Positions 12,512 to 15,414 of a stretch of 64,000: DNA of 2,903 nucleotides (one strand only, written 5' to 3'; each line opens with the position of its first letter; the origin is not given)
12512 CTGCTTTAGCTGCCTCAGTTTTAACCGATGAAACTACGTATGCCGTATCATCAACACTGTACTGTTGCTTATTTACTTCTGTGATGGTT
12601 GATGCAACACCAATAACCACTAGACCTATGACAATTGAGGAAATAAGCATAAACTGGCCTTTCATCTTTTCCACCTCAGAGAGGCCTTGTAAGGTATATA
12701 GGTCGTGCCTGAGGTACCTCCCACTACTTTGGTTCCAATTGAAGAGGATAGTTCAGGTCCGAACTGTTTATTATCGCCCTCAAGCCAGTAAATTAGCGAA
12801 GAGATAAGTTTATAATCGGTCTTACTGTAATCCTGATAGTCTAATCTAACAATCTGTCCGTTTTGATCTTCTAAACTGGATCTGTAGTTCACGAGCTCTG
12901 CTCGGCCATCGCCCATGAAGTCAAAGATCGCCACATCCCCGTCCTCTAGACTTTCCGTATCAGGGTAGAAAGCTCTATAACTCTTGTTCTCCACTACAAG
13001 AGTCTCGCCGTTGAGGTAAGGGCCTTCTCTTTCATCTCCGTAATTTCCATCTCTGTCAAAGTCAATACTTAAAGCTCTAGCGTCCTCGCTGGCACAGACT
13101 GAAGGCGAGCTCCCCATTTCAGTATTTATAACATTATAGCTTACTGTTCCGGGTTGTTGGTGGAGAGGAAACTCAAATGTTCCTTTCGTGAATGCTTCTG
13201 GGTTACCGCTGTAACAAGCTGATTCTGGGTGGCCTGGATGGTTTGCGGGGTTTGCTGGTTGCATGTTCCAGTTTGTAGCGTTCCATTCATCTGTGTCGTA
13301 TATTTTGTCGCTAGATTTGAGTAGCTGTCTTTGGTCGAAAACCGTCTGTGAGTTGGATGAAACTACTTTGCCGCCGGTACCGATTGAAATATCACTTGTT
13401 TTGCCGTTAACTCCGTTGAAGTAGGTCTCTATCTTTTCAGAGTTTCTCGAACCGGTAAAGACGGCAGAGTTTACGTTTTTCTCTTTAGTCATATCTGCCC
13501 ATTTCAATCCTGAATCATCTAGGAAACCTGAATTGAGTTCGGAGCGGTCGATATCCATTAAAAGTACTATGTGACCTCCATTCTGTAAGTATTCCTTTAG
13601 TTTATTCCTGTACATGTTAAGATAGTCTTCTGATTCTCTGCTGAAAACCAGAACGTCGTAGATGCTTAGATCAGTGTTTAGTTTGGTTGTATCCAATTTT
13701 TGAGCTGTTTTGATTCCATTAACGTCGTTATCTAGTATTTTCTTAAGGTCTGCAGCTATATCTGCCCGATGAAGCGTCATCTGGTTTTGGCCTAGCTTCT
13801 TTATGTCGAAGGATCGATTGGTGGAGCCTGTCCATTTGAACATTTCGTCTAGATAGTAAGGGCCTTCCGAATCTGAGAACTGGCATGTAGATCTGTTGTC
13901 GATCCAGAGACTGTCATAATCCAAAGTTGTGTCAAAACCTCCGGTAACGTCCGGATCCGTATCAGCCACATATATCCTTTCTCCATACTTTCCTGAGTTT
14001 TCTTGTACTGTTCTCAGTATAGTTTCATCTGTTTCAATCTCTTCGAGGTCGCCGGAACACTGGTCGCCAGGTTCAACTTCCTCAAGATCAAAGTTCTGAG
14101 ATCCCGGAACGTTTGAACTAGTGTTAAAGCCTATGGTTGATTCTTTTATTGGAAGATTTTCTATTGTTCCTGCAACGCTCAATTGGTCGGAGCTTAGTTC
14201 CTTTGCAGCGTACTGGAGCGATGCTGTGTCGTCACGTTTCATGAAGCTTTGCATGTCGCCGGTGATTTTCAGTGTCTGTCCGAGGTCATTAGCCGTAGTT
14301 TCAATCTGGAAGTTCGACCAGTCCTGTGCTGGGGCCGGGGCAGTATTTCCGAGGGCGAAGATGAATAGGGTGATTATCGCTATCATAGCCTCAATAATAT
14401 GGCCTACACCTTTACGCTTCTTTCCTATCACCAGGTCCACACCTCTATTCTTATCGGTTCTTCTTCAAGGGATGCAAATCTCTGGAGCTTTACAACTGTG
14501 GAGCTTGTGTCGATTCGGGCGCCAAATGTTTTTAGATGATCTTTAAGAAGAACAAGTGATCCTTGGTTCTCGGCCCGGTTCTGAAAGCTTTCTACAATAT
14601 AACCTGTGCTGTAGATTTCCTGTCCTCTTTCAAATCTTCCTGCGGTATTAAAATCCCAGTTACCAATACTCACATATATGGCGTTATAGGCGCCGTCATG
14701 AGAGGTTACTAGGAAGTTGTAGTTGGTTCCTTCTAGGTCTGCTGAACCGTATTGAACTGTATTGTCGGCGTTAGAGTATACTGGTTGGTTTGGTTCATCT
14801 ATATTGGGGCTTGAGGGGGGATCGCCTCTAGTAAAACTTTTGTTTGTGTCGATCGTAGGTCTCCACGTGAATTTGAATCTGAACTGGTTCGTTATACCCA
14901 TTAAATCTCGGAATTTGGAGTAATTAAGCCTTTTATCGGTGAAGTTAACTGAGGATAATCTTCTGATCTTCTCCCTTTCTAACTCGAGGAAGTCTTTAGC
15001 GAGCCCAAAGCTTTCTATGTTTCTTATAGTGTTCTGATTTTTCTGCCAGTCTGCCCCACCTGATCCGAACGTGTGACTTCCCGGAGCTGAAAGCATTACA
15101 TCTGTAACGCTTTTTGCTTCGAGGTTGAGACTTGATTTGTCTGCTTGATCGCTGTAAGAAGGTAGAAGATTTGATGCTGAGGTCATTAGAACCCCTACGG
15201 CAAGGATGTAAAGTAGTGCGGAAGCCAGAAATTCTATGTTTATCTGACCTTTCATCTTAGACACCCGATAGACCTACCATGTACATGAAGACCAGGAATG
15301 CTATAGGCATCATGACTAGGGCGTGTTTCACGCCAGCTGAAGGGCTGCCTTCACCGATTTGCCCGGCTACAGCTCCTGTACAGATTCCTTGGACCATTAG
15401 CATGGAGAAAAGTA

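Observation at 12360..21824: Complete Epd/Tad-like type IV pilus locus with eight prepilin-like genes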

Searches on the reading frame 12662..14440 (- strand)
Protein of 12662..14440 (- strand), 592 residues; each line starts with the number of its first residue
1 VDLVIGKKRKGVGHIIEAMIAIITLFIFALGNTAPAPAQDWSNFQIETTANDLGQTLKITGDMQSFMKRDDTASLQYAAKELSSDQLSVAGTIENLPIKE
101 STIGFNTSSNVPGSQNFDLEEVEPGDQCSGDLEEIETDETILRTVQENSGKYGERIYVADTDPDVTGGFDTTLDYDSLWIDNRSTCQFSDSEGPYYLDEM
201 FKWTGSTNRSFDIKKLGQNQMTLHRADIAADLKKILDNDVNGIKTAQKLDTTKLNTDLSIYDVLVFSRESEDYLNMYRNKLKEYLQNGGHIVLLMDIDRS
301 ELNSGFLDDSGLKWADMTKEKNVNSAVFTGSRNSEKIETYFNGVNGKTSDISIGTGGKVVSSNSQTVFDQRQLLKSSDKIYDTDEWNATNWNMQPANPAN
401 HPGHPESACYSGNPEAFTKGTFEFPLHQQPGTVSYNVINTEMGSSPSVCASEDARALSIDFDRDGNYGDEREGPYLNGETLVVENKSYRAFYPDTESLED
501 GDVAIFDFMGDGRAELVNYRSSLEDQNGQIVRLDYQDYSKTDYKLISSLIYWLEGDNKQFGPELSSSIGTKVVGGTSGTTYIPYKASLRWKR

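Call 3: search_protein_families(library=pfam, proteins=[window:12662-14440:-], max_evalue=0.1)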
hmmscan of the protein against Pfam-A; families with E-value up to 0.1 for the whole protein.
window:12662-14440:- (592 aa): 2 families
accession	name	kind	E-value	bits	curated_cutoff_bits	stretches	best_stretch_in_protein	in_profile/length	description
PF06283.17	ThuA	-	0.079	13.6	33.4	0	232-293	23-84/209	Trehalose utilisation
PF01751.28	Toprim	-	0.088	13.4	23.1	0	109-167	37-69/96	Toprim domain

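Call 6: search_protein_families(library=ncbifam, proteins=[window:12662-14440:-], max_evalue=0.1)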
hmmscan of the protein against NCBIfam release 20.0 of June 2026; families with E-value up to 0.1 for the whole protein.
window:12662-14440:- (592 aa): 1 family
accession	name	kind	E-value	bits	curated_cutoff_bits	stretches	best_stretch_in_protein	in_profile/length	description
NF010093.0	PRK13579.1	equivalog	0.095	11.5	459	0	203-274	47-115/371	glycine cleavage system aminomethyltransferase GcvT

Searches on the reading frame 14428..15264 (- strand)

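Call 3: search_protein_families(library=pfam, proteins=[window:14428-15264:-], max_evalue=0.1)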
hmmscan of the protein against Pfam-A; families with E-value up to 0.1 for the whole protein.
window:14428-15264:- (278 aa): 1 family
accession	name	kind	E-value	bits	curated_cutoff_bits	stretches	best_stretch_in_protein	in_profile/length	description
PF23958.1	DUF7287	-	0.0074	17.3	27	0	5-58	3-58/157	Family of unknown function (DUF7287)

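Call 6: search_protein_families(library=ncbifam, proteins=[window:14428-15264:-], max_evalue=0.1)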
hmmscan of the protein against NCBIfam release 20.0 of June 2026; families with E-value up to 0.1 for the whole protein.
window:14428-15264:- (278 aa): 0 families
